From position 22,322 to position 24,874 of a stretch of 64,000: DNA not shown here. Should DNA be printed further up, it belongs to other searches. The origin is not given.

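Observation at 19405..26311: Cassette 1: Tat-less Mo-bisPGD oxidoreductase, 111-aa ferredoxin and MFS transporter, next to a polytopic LuxR regulator and a second paralogous MFS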

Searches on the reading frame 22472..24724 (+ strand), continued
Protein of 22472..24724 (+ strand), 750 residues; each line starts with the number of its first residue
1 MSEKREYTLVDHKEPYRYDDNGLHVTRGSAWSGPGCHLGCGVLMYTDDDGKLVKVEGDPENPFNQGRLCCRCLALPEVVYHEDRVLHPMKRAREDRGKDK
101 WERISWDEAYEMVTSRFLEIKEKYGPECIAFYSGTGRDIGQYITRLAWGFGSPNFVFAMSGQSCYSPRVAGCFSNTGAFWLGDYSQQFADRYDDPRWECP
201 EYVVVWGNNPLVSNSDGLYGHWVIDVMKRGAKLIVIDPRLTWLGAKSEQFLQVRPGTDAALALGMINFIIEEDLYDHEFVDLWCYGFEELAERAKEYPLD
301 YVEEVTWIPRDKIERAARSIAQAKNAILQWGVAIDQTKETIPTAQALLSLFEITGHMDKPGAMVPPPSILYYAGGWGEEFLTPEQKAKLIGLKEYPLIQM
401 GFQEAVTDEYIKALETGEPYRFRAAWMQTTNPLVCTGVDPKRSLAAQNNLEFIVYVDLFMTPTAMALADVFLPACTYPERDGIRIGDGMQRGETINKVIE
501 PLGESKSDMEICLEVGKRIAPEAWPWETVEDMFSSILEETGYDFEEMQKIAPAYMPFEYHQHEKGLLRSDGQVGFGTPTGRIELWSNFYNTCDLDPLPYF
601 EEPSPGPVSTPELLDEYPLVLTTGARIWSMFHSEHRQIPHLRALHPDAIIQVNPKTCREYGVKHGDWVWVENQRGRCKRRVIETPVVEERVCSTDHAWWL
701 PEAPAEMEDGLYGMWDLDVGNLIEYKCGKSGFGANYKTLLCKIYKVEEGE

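Call 15: find_related_loci(query=window:22472-24724:+, collection=genome_contigs, flank=6000)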
Query window:22472-24724:+ (750 aa) in genome_contigs; peptide patterns used: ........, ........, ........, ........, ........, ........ (x = any residue, [..] = any of these).
63 stretches matched a pattern; 42 encode a relative of the query (tblastn E <= 1e-3); 42 distinct loci.
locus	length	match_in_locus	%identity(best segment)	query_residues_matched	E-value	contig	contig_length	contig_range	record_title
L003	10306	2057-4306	96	1-750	0e+0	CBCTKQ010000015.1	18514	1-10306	MAG TPA_asm: uncultured Eggerthellaceae bacterium isolate SRR20550302_concoct_32 genome assembly, contig: ERZ24911541.13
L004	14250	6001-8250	81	1-750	0e+0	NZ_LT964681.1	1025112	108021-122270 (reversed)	Raoultibacter timonensis strain Marseille-P3277, whole genome shotgun sequence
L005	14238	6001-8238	81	1-746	0e+0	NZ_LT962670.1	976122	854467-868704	Raoultibacter massiliensis strain Marseille-P2849, whole genome shotgun sequence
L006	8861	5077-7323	67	1-750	0e+0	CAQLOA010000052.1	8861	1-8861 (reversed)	MAG TPA_asm: uncultured Eggerthellaceae bacterium isolate MGBC165564 genome assembly, contig: MGBC165564.52, whole genom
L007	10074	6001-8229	68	7-750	0e+0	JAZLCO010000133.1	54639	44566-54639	MAG: Eggerthellaceae bacterium isolate T1900045049_TC20190042.MAGScoT_cleanbin_000004 SGB_4515_k141_236986, whole genome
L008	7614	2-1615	97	213-750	0e+0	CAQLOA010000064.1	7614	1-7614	MAG TPA_asm: uncultured Eggerthellaceae bacterium isolate MGBC165564 genome assembly, contig: MGBC165564.64, whole genom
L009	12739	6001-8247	67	1-750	0e+0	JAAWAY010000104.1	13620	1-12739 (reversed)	MAG: Eggerthellaceae bacterium isolate ABMPRH_69_3 k141_833144, whole genome shotgun sequence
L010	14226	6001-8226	67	7-749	0e+0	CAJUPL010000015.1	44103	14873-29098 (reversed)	MAG TPA_asm: uncultured Eggerthellaceae bacterium isolate MGBC164018 genome assembly, contig: MGBC164018.15, whole genom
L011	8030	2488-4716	66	3-747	0e+0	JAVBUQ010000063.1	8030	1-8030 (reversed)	MAG: Coriobacteriales bacterium isolate EPI_MAG_00283 c_000008218044, whole genome shotgun sequence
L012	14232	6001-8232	66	7-750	0e+0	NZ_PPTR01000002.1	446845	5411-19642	Gordonibacter sp. 28C NODE_2, whole genome shotgun sequence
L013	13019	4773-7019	63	1-750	0e+0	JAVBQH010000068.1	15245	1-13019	MAG: Raoultibacter sp. isolate EPI_MAG_00161 c_000002382049, whole genome shotgun sequence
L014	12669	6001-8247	66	1-750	0e+0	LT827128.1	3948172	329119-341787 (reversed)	Gordonibacter sp. Marseille-P2775 genome assembly, chromosome: contig00001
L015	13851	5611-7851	63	1-750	0e+0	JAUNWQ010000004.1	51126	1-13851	MAG: Coriobacteriia bacterium isolate S9M_St_31 NODE_280_length_51126_cov_8.606372, whole genome shotgun sequence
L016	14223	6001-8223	63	5-750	0e+0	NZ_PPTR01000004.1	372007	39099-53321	Gordonibacter sp. 28C NODE_4, whole genome shotgun sequence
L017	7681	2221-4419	62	7-750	0e+0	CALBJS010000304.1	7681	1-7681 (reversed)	MAG TPA_asm: uncultured Peptococcaceae bacterium isolate SRR1562003_bin.80_CONCOCT_v1.1_MAG genome assembly, contig: ERZ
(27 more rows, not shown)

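Call 21: list_cluster_members(proteins=[P0001, P0062, P0066, P0105, P0090, P0005, P0082])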
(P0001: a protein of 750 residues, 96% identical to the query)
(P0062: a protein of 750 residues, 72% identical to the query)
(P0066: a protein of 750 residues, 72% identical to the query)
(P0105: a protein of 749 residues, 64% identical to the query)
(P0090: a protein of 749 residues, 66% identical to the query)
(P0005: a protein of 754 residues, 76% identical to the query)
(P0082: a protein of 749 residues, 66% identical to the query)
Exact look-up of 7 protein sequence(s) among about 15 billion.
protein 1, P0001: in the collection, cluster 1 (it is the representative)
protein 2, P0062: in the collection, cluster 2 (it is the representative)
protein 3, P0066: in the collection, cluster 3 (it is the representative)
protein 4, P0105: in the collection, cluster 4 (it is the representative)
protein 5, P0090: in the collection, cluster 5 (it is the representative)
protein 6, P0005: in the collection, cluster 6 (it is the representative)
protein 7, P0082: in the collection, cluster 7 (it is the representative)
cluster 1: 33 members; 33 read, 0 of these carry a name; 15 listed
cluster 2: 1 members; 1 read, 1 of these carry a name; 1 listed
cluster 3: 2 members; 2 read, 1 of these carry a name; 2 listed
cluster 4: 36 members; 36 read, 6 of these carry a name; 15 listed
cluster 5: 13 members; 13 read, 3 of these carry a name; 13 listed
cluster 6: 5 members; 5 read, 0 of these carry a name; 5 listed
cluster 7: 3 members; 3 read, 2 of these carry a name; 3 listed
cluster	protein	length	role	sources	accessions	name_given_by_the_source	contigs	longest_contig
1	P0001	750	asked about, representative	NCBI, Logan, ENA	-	-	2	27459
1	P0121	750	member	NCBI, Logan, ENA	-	-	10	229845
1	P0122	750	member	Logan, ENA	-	-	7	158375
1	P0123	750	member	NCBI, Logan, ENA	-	-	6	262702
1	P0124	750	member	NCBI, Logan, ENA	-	-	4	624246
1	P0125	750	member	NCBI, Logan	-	-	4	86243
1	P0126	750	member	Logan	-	-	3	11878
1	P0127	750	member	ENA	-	-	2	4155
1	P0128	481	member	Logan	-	-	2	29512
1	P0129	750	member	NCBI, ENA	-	-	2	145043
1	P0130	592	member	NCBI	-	-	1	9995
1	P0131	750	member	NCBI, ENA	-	-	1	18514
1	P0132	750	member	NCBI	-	-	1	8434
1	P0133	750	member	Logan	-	-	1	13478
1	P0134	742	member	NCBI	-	-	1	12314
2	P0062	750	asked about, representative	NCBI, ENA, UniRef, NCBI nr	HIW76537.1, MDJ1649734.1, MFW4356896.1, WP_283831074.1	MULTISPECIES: molybdopterin-dependent oxidoreductase [Gordonibacter] | Molybdopterin-dependent oxidoreductase n=1 Tax=Gordonibacter faecis TaxID=3047475 ... | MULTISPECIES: molybdopterin-dependent oxidoreductase [unclassified Gordonibacter]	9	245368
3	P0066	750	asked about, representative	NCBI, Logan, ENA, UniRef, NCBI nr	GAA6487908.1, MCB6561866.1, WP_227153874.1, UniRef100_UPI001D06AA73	molybdopterin-dependent oxidoreductase [Gordonibacter urolithinfaciens] | molybdopterin-dependent oxidoreductase n=1 Tax=Gordonibacter urolithinfaciens ...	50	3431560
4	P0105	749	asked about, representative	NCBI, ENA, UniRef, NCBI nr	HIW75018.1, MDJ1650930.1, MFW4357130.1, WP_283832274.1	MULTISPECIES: molybdopterin-dependent oxidoreductase [Gordonibacter] | Molybdopterin-dependent oxidoreductase n=1 Tax=Gordonibacter faecis TaxID=3047475 ... | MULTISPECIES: molybdopterin-dependent oxidoreductase [unclassified Gordonibacter]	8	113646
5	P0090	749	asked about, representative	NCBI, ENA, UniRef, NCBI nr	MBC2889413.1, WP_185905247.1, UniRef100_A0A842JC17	molybdopterin-dependent oxidoreductase [Gordonibacter massiliensis (ex Traore et al. ... | Molybdopterin-dependent oxidoreductase n=1 Tax=Gordonibacter massiliensis (ex Traore et ...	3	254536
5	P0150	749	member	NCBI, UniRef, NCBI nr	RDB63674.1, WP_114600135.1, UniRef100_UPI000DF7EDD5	dehydrogenase [Gordonibacter sp. 28C] | molybdopterin-dependent oxidoreductase n=1 Tax=Gordonibacter sp. 28C TaxID=2078569 ... | molybdopterin-dependent oxidoreductase [Gordonibacter sp. 28C]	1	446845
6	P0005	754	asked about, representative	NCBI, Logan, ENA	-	-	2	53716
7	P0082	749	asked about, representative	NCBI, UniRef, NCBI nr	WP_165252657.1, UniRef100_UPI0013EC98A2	molybdopterin-dependent oxidoreductase [Adlercreutzia sp. ZJ304] | molybdopterin-dependent oxidoreductase n=1 Tax=Adlercreutzia sp. ZJ304 TaxID=2709791 ...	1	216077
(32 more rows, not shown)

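Call 39: find_encoding_contigs(protein=P0066, flank=10000, max_places=2)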
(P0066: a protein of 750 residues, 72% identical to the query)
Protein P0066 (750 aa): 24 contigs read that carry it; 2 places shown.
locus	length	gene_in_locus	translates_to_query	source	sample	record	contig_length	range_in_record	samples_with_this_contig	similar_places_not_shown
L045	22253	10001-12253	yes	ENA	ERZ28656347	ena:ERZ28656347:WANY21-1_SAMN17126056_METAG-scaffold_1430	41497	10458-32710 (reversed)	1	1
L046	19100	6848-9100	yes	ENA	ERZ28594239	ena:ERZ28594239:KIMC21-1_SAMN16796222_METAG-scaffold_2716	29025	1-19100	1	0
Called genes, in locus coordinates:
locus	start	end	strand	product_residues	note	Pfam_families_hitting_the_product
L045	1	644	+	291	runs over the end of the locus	PF13529:Peptidase_C39_2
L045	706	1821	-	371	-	PF04371:PAD_porph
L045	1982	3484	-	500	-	PF00324:AA_permease, PF13520:AA_permease_2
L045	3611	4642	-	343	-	PF02729:OTCace_N, PF00185:OTCace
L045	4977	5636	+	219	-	-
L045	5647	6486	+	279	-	PF00376:MerR, PF13411:MerR_1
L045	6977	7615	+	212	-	-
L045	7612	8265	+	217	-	PF07690:MFS_1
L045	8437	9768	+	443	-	PF00106:adh_short, PF01370:Epimerase (weak), PF08659:KR, PF13561:adh_short_C2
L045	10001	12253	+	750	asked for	PF04879:Molybdop_Fe4S4, PF00384:Molybdopterin, PF01568:Molydop_binding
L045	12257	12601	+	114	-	PF13247:Fer4_11 (weak)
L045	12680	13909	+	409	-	PF00083:Sugar_tr (weak), PF06609:TRI12 (faint), PF07690:MFS_1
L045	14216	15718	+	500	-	PF07690:MFS_1 (faint), PF00196:GerE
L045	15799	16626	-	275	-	PF00300:His_Phos_1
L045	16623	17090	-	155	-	PF04073:tRNA_edit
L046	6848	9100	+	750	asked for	PF04879:Molybdop_Fe4S4, PF00384:Molybdopterin, PF01568:Molydop_binding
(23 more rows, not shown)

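Call 40: find_encoding_contigs(protein=P0005, flank=8000, max_places=2)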
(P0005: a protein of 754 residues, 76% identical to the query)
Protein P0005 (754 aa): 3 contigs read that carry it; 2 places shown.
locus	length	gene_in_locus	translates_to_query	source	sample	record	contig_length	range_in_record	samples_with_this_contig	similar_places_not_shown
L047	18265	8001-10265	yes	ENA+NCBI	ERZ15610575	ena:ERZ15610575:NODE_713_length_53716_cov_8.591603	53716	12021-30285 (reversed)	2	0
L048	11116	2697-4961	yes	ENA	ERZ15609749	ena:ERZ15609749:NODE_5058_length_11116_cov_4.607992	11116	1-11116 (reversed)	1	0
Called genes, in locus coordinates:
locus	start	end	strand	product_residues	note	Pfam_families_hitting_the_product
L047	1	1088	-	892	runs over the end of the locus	PF21423:AhtL-like_1st, PF00384:Molybdopterin (weak), PF01568:Molydop_binding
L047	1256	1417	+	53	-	-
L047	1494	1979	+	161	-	PF00254:FKBP_C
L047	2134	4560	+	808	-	PF04879:Molybdop_Fe4S4 (weak), PF00384:Molybdopterin, PF01568:Molydop_binding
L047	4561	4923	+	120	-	PF13247:Fer4_11 (weak)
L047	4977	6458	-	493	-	PF00196:GerE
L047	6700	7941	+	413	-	PF00083:Sugar_tr, PF03209:PUCC (weak), PF07690:MFS_1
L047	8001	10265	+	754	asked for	PF04879:Molybdop_Fe4S4, PF00384:Molybdopterin, PF01568:Molydop_binding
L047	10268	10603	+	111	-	-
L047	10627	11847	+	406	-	PF00083:Sugar_tr (weak), PF07690:MFS_1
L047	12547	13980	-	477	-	PF00140:Sigma70_r1_2, PF04542:Sigma70_r2, PF04539:Sigma70_r3, PF04545:Sigma70_r4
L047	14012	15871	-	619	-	PF01807:Zn_ribbon_DnaG, PF08275:DNAG_N, PF01751:Toprim, PF13155:Toprim_2, PF13662:Toprim_4, PF10410:DnaB_bind (weak)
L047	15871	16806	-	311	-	PF06574:FAD_syn, PF01687:Flavokinase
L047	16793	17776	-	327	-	PF01509:TruB_N, PF16198:TruB_C_2 (weak)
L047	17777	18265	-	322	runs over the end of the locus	PF01368:DHH, PF02272:DHHA1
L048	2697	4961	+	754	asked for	PF04879:Molybdop_Fe4S4, PF00384:Molybdopterin, PF01568:Molydop_binding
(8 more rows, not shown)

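Call 92: search_dna_similar(query=window:22472-24721:+, collection=plasmids, mode=protein, max_rows=8, max_evalue=1e-30)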
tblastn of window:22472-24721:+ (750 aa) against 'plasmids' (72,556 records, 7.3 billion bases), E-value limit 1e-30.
Records with a match: 251; places in all: 269; records where one place covers at least 80% of the query: 229.
Best place of each record, by identity: <60% 251.
By first word of the organism name: Escherichia 73; Pantoea 27; Azospirillum 16; Agrobacterium 8; Salmonella 7; Rahnella 7; Ensifer 6; Klebsiella 6; Haloarcula 5; Proteus 5; and 53 more.
By predicted mobility (MOB-suite, as given by PLSDB): non-mobilizable 167; mobilizable 62; conjugative 22.
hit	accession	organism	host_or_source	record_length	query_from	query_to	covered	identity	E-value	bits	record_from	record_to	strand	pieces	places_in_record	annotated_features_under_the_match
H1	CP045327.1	Mycobacterium sp. THAF192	pure culture,Surface of a polyethylene ...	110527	36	743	94%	33.7%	9e-106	363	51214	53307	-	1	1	Acetylene hydratase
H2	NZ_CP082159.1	Rhodococcus opacus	bacterial isolate,soil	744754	36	747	95%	31.2%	6e-89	314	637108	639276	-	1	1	molybdopterin-dependent oxidoreductase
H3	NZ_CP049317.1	Caballeronia sp. SBC2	whole organism,soil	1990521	36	725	92%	30.2%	4e-79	285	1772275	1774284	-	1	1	none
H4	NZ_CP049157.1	Caballeronia sp. SBC1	whole organism,soil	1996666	36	725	92%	30.2%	4e-79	285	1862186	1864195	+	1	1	none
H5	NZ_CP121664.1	Rhizobium sp. CB3090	Gliricidia sp.,cell culture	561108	36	702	89%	30.3%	9e-77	278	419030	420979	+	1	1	molybdopterin-dependent oxidoreductase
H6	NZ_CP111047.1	Chondrinema litorale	Seaweed,red alga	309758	36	750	95%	28.1%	5e-59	225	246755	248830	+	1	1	molybdopterin-dependent oxidoreductase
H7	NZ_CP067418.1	Aeromonas media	cell culture,water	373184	31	710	91%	27.5%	2e-37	159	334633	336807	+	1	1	none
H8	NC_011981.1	Allorhizobium ampelinum S4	Vitis vinifera cv. 'Izsaki Sarfeher'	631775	36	699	89%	27.8%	3e-54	211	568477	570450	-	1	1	molybdopterin-dependent oxidoreductase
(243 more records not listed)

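Call 100: predict_structure(alignment_id=A3)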
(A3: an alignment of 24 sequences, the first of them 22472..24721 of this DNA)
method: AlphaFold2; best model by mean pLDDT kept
length: 750 residues; sequences in the alignment: 24
mean_pLDDT: 80.3   pTM: 0.85
mean pLDDT of the five models: 80.3, 79.1, 76.6, 72.8, 70.3
residues with pLDDT >= 90: 249; 70-90: 335; 50-70: 122; < 50: 44
segments of 3 or more residues with pLDDT < 50: 32-36, 136-139, 211-217, 368-373, 643-645, 701-710
pLDDT, mean of each block of 10 residues (from residue 1): 60 84 81 48 85 84 69 79 89 89 95 97 96 60 84 83 75 79 62 74 79 49 78 85 82 88 98 97 97 97 94 97 89 67 89 93 68 65 90 80 79 92 90 72 89 90 87 73 52 56 76 92 88 74 75 70 87 90 92 90 85 90 61 63 62 94 93 89 87 69 46 69 78 76 87
secondary structure, 60 per line:
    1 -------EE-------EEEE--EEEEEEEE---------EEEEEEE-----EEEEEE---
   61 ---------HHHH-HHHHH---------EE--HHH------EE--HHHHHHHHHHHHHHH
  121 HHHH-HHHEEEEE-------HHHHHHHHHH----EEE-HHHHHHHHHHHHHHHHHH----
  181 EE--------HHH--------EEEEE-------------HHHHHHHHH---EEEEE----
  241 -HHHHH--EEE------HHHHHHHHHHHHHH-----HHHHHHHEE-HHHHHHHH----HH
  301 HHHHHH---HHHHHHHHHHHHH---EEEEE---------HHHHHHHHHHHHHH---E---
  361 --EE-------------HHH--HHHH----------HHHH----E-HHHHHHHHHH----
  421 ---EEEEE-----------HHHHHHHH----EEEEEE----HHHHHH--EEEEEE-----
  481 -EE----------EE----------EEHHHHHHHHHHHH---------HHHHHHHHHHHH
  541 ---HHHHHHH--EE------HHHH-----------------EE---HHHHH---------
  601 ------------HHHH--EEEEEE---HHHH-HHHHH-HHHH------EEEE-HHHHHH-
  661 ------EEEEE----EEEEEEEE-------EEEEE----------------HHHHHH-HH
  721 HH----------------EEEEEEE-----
elements in order (helices of 4 or more, strands of 3 or more residues): E17-20 E23-30 E40-46 E52-57 H70-73 H75-79 H106-124 E129-133 H141-150 E155-157 H159-176 E202-206 H220-228 E232-236 H242-246 E249-251 H258-271 H277-283 H287-294 H299-306 H310-322 E326-330 H340-353 H383-386 H397-400 H407-416 E424-428 H440-447 E452-457 H462-467 E470-475 H508-519 H529-540 H544-550 H561-564 H587-591 H613-616 E619-624 H628-631 H633-637 H639-642 E649-652 H654-659 E667-671 E676-683 E691-695 H712-717 H719-722 E739-745

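Call 102: fold_search(model_id=the predicted structure, library=pdb)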
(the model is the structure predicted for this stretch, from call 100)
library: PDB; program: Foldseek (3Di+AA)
matches with E <= 10: 983; with E <= 0.001: 171
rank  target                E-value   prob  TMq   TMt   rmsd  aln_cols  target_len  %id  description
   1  2e7z                  8.4e-57  1.00  0.85  0.87   3.3       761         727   29  Acetylene Hydratase from Pelobacter acetylenicus (released 2007-02-27)
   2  7vw6_A                2.3e-46  1.00  0.76  0.63   5.3       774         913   22  Cryo-EM Structure of Formate Dehydrogenase 1 from Methylorubrum extorquens AM1 (released 2022-06-01)
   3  8j83_A                1.4e-45  1.00  0.77  0.64   5.2       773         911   22  Crystal structure of formate dehydrogenase from Methylorubrum extorquens AM1 (released 2023-10-11)
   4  1fdi                  1.1e-43  1.00  0.72  0.75   5.7       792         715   23  OXIDIZED FORM OF FORMATE DEHYDROGENASE H FROM E. COLI COMPLEXED WITH THE INHIBITOR NITRITE (released 1997-08-20)
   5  7z0t_A                9.6e-43  1.00  0.75  0.79   5.2       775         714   24  Structure of the Escherichia coli formate hydrogenlyase complex (aerobic preparation, composite structure) (released 2022-09-28)
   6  2v45                  5.8e-42  1.00  0.75  0.78   5.0       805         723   22  A New Catalytic Mechanism of Periplasmic Nitrate Reductase from Desulfovibrio desulfuricans ATCC 27774 from Crystallogra (released 2008-03-18)
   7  2v3v                  9.7e-42  1.00  0.74  0.77   5.6       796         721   23  A New Catalytic Mechanism of Periplasmic Nitrate Reductase from Desulfovibrio desulfuricans ATCC 27774 from Crystallogra (released 2008-03-18)
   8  9vap_A                1.3e-41  1.00  0.78  0.66   6.1       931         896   19  Cryo-EM structure of formate dehydrogenase from Shewanella oneidensis MR-1 (SoFdhAB) (released 2026-04-08)
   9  2vpw_A                2.1e-41  1.00  0.76  0.77   5.2       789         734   25  Polysulfide reductase with bound menaquinone (released 2008-06-10)
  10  2nap                  1.2e-40  1.00  0.76  0.79   5.1       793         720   23  DISSIMILATORY NITRATE REDUCTASE (NAP) FROM DESULFOVIBRIO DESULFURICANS (released 1999-09-19)
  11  2jio                  2.0e-40  1.00  0.76  0.79   5.6       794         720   23  A New Catalytic Mechanism of Periplasmic Nitrate Reductase from Desulfovibrio desulfuricans ATCC 27774 from Crystallogra (released 2008-03-18)
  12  6cz7_C                7.9e-40  1.00  0.78  0.73   5.0       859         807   18  The arsenate respiratory reductase (Arr) complex from Shewanella sp. ANA-3 (released 2018-08-15)
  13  6cz7_A                7.9e-40  1.00  0.75  0.69   5.5       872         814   18  The arsenate respiratory reductase (Arr) complex from Shewanella sp. ANA-3 (released 2018-08-15)
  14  8rqz_C                1.3e-39  1.00  0.75  0.59   5.3       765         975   21  Crystal structure of Molybdenum bispyranopterin guanine dinucleotide formate dehydrogenases ForCE1 from Bacillus subti (released 2025-08-06)
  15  1aa6                  2.6e-39  1.00  0.71  0.76   6.1       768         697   24  REDUCED FORM OF FORMATE DEHYDROGENASE H FROM E. COLI (released 1997-08-20)
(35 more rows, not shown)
